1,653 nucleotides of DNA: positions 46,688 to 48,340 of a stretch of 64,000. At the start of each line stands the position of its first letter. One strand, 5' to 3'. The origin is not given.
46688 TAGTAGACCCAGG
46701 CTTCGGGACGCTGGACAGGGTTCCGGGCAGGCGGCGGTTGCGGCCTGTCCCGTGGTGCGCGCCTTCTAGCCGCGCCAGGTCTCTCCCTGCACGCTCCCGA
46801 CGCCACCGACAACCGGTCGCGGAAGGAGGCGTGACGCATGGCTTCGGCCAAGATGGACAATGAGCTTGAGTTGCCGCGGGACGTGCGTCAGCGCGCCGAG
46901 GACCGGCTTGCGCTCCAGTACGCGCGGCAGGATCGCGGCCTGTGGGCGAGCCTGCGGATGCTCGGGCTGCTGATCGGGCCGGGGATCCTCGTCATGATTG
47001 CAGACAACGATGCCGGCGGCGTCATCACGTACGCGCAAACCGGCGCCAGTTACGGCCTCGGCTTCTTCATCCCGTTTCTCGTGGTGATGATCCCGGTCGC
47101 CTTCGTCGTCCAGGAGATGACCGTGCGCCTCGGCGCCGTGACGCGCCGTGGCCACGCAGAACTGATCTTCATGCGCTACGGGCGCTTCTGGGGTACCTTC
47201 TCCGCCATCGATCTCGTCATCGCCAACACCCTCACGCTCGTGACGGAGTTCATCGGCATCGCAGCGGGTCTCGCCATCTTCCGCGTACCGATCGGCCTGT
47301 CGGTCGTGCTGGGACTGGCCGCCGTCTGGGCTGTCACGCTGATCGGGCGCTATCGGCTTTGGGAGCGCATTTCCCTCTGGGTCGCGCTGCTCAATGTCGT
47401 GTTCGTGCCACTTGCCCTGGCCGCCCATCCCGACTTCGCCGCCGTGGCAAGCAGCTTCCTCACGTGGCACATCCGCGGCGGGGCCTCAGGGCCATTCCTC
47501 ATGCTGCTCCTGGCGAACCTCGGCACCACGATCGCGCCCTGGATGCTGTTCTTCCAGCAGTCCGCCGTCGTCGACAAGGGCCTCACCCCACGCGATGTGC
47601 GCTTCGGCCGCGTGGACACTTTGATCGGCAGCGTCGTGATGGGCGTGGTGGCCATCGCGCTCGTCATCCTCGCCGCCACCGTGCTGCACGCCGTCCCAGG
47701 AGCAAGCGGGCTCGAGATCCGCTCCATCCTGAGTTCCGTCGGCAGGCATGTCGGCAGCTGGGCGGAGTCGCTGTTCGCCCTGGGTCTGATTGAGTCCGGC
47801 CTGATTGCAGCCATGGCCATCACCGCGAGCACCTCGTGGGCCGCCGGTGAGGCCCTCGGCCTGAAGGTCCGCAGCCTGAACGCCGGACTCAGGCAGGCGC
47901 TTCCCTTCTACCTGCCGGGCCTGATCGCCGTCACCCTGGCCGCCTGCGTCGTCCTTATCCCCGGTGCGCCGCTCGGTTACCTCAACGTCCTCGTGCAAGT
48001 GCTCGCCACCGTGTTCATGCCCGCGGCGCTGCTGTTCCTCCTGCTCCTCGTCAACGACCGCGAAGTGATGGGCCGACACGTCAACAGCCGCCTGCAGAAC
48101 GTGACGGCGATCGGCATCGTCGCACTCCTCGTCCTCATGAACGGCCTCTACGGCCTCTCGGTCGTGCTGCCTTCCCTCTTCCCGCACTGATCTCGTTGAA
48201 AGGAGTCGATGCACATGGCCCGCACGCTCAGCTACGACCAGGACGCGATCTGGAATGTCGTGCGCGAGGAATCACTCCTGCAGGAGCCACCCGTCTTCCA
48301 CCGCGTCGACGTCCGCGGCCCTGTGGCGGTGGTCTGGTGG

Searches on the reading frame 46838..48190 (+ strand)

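Call 49: search_protein_families(library=pfam, proteins=[window:46838-48190:+], max_evalue=0.00001)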
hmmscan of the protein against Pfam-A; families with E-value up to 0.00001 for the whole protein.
window:46838-48190:+ (450 aa): 1 family
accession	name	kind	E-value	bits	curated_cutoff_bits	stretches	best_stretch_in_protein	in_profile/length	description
PF01566.24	Nramp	-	1.5e-64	218.8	29.8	1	63-418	2-357/357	Natural resistance-associated macrophage protein-like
